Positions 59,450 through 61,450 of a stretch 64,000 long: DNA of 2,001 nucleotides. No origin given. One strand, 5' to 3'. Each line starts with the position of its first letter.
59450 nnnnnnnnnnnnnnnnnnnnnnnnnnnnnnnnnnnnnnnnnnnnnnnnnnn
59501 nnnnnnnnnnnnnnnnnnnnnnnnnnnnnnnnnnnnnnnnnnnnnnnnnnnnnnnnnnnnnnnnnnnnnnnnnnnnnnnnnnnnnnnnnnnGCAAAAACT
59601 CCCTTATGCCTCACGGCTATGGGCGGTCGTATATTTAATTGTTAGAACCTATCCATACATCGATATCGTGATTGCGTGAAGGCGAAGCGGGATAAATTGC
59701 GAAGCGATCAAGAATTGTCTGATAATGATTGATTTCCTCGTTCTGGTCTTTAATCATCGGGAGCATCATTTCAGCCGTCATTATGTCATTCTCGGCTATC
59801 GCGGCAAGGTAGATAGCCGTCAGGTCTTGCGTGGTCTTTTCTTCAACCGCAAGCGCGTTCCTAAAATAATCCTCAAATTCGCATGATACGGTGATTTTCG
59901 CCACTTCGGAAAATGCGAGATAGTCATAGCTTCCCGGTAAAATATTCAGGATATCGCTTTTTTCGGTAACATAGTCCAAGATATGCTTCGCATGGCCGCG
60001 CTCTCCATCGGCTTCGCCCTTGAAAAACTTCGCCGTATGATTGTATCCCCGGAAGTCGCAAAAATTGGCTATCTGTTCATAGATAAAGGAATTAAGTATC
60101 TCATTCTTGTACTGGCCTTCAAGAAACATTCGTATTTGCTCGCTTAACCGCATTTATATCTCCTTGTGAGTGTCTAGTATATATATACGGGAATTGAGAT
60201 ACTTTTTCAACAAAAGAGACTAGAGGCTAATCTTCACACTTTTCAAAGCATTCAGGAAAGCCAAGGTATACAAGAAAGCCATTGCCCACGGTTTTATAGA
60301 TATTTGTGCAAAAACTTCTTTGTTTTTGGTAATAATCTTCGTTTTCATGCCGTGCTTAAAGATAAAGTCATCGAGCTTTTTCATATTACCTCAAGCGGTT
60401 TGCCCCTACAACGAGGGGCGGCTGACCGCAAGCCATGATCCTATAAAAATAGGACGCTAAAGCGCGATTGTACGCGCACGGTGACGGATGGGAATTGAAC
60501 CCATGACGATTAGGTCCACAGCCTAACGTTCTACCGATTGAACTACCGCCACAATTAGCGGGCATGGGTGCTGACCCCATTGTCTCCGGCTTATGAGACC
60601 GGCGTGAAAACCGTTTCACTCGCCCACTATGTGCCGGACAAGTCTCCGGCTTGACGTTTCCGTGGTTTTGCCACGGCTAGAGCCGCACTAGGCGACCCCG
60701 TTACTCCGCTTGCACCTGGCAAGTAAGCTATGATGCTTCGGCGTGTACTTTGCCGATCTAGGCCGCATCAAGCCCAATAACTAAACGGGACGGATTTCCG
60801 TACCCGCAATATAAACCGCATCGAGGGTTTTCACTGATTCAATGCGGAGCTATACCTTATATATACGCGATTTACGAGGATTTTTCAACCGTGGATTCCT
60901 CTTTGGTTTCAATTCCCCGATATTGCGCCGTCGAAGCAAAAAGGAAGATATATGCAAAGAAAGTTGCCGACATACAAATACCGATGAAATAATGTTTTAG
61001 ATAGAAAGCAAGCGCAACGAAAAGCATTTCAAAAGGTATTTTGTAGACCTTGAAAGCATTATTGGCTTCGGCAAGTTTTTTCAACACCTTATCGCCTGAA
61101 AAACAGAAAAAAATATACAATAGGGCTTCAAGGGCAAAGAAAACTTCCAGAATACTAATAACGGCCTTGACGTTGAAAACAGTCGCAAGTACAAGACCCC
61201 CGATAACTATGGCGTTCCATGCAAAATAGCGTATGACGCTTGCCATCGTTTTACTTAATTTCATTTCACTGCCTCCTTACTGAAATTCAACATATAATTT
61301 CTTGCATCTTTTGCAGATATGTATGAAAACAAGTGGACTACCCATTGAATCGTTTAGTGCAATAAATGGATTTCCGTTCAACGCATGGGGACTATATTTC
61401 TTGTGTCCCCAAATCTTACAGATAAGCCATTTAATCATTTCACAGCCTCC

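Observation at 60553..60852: Second leader-type structured RNA, fused to tRNA-His, with mutually exclusive pairings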

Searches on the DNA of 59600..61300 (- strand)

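Call 6: search_dna_similar(query=window:59600-61300:-, collection=phages, mode=distant, max_rows=30)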
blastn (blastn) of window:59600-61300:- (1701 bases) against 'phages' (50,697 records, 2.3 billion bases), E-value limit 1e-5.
Records with a match: 115; places in all: 115; records where one place covers at least 80% of the query: 0.
Best place of each record, by identity: 60-80% 115.
By first word of the organism name: Klebsiella 82; Enterobacter 12; Aeromonas 7; Citrobacter 4; Escherichia 3; Salmonella 3; Cronobacter 2; Erwinia 1; Raoultella 1.
By host as written in the record: Klebsiella pneumoniae 13; Klebsiella pneumoniae MRSN414780 10; Raoultella planticola K59 (synonym: Klebsiella planticola) 7; Aeromonas salmonicida 4; Klebsiella pneumoniae ATCC 13883 4; Klebsiella aerogenes 4; Klebsiella sp. 4; Klebsiella pneumoniae MRSN15882 4; and 45 more.
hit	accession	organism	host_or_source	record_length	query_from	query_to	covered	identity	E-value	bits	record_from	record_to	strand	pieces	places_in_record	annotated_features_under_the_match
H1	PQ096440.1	Enterobacter phage EnA02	Enterobacter cloacae complex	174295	748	821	4%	79.7%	4e-8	67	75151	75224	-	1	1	tRNA-His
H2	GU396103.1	Aeromonas phage PX29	Aeromonas salmonicida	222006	748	821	4%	78.7%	2e-6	61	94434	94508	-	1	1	tRNA-His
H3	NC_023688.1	Aeromonas phage PX29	Aeromonas salmonicida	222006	748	821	4%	78.7%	2e-6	61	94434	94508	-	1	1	tRNA-His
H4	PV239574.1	Klebsiella phage ATCCa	Klebsiella pneumoniae ATCC13883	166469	748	821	4%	78.4%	5e-7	63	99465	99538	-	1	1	tRNA-His-GTG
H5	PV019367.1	Enterobacter phage vB_ECC_CW742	Enterobacter hormaechei ST 742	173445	748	821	4%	78.4%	5e-7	63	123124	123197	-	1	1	tRNA-His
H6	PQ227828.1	Enterobacter phage EcL8g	Enterobacter bugandensis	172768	748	821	4%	78.4%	5e-7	63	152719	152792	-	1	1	record has no annotation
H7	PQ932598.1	Enterobacter phage vB_EhoP_ZX13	Enterobacter hormaechei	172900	748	821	4%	78.4%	5e-7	63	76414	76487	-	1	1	none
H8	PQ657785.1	Klebsiella phage Roth01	Klebsiella sp. CFI_108_OXA181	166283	748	821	4%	78.4%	5e-7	63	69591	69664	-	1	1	tRNA-His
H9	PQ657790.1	Klebsiella phage Roth16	Klebsiella sp. 2609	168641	748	821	4%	78.4%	5e-7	63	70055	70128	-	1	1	tRNA-His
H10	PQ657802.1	Klebsiella phage Roth34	Klebsiella sp. NCTC 13368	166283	748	821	4%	78.4%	5e-7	63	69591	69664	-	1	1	tRNA-His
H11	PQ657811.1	Klebsiella phage Roth51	Klebsiella sp. NCTC 13368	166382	748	821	4%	78.4%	5e-7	63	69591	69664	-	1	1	tRNA-His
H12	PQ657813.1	Klebsiella phage Roth66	Klebsiella sp. NCTC 13438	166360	748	821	4%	78.4%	5e-7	63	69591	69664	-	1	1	tRNA-His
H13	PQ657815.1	Klebsiella phage Roth68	Klebsiella sp. NCTC 13438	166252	748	821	4%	78.4%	5e-7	63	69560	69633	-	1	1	tRNA-His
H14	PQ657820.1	Klebsiella phage Roth76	Klebsiella sp. CFI_131-KPC-2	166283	748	821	4%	78.4%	5e-7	63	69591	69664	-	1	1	tRNA-His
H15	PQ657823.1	Klebsiella phage Roth79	Klebsiella sp. CFI_131-KPC-2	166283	748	821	4%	78.4%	5e-7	63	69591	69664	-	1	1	tRNA-His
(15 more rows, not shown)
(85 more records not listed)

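Call 8: search_rna_families(source=window, start=60100, end=61000, threshold=evalue, max_evalue=10, show_alignments=3)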
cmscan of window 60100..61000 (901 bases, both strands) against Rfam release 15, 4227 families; matches with E-value up to 10: 4.
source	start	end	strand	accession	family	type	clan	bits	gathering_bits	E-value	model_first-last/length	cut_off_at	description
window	60480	60552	-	RF00005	tRNA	Gene; tRNA;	CL00001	67.8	29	1.8e-14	1-71/71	no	tRNA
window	60556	60628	-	RF00005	tRNA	Gene; tRNA;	CL00001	39.6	29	1e-06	1-71/71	no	tRNA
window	60500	60626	-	RF02553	YrlA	Gene; sRNA;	-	18.4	69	0.6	1-114/114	no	Y RNA-like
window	60481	60552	-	RF01684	mascRNA-menRNA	Gene;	-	18.2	42.5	0.88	1-56/56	no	MALAT1-associated small cytoplasmic RNA/MEN beta RNA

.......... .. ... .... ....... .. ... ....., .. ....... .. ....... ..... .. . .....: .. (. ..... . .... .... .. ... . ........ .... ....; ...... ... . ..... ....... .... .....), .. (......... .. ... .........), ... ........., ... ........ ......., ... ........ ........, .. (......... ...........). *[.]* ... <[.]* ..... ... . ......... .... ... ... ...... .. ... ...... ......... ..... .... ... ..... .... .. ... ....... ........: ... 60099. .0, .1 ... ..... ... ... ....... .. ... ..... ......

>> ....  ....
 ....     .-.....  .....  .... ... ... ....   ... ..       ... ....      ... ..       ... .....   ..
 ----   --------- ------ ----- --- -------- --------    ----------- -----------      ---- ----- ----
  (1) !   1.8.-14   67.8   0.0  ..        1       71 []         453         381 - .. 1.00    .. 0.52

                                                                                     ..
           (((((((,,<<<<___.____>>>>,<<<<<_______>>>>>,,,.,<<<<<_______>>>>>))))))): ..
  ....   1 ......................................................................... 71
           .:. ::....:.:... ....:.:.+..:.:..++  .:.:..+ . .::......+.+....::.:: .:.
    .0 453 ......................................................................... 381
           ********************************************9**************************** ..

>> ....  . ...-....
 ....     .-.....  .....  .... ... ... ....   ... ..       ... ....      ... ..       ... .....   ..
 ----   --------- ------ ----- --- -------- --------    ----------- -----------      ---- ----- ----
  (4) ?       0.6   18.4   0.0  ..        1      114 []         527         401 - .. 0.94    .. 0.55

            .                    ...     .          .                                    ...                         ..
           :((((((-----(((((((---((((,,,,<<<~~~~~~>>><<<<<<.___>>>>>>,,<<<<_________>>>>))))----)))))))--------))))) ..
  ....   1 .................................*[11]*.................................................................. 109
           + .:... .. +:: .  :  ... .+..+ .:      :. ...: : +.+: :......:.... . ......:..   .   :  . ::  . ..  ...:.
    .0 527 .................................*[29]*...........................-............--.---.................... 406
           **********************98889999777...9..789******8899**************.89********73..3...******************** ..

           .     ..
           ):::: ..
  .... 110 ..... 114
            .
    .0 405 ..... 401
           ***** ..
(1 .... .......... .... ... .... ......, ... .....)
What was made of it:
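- On tRNA (Rfam RF00005), for 60556-60628: The loop is C-U-C-A-U-A-A (call 8). Position 8 is G, position 54 is G and position 58 is G (alignment in call 8).
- On tmRNA / Y RNA-like (YrlA): YrlA scores 18.4 bits against a gathering score of 69, and the match merely spans the two cloverleaves (call 8).
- Closest known: tRNA-like structures used as RNA-end processing signals: mascRNA at the MALAT1 3' end. Different: The mascRNA model hits only tRNA-His, at 18.2 bits against a gathering score of 42.5 (call 8).
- The deviant T loop of the window's CAU element would fit a processing signal rather than a decoding tRNA (call 8). No tRNA-like signal, even at E <= 10, lies upstream of 60628 (call 8).
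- Tried and rejected: Further decayed tRNAs in the upstream 224 nt. None was found, even at E <= 10 (call 8).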

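Call 35: search_dna_similar(query=window:60553-60860:-, collection=phages, mode=distant, max_evalue=5, max_rows=25)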
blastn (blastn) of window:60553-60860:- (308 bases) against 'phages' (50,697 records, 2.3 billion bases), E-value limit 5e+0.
Records with a match: 22; places in all: 22; records where one place covers at least 80% of the query: 0.
Best place of each record, by identity: >=99% 3; 80-90% 19.
By first word of the organism name: Vibrio 14; Bacillus 3; Arthrobacter 3; Rhizobium 2.
By host as written in the record: Vibrio sp. 4; Vibrio parahaemolyticus 3; Vibrio harveyi 2; Vibrio alginolyticus NBRC 15630 = ATCC 17749 2; - 2; Bacillus subtilis KCCM 12052 2; Arthrobacter sulfureus NRRL B-14730 2; Vibrio alginolyticus V1 1; and 4 more.
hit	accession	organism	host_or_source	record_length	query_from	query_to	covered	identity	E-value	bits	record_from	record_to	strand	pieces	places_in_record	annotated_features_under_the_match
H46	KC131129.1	Vibrio phage VH7D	Vibrio harveyi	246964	241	278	12%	81.6%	4e+0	38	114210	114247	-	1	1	none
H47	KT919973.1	Vibrio phage phi-ST2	Vibrio alginolyticus V1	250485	241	278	12%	81.6%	4e+0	38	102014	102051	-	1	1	tRNA-Met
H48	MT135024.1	Vibrio phage V05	Vibrio parahaemolyticus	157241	241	278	12%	81.6%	4e+0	38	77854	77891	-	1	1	tRNA-Met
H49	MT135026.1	Vibrio phage V09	Vibrio parahaemolyticus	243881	241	278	12%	81.6%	4e+0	38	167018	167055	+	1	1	tRNA-Met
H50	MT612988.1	Vibrio phage vB_ValM_R10Z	Vibrio alginolyticus NBRC 15630 = ATCC ...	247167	241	278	12%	81.6%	4e+0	38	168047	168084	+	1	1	none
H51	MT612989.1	Vibrio phage vB_ValM_R11Z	Vibrio alginolyticus NBRC 15630 = ATCC ...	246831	241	278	12%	81.6%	4e+0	38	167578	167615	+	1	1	none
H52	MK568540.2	Vibrio phage Va3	Vibrio alginolyticus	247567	241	278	12%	81.6%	4e+0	38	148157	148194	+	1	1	none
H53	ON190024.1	Vibrio phage PVA8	Vibrio sp.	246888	241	278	12%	81.6%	4e+0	38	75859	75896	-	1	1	none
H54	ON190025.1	Vibrio phage PVA23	Vibrio sp.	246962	241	278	12%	81.6%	4e+0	38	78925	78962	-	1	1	none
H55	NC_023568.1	Vibrio phage VH7D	Vibrio harveyi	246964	241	278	12%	81.6%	4e+0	38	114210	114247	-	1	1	none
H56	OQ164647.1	Vibrio phage vB_ValM_PVA8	Vibrio sp.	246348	241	278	12%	81.6%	4e+0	38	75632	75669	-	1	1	none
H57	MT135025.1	Vibrio phage V07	Vibrio parahaemolyticus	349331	241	278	12%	81.6%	4e+0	38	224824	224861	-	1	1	tRNA-Met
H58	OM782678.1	Vibrio phage PC-Liy1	Vibrio sp.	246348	241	278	12%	81.6%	4e+0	38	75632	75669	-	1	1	none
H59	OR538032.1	Vibrio phage PG216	Vibrio parahaemolyticus G299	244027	241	278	12%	81.6%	4e+0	38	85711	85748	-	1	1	none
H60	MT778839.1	Rhizobium phage P9VFCI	-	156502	191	222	10%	87.5%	4e+0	37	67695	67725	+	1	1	none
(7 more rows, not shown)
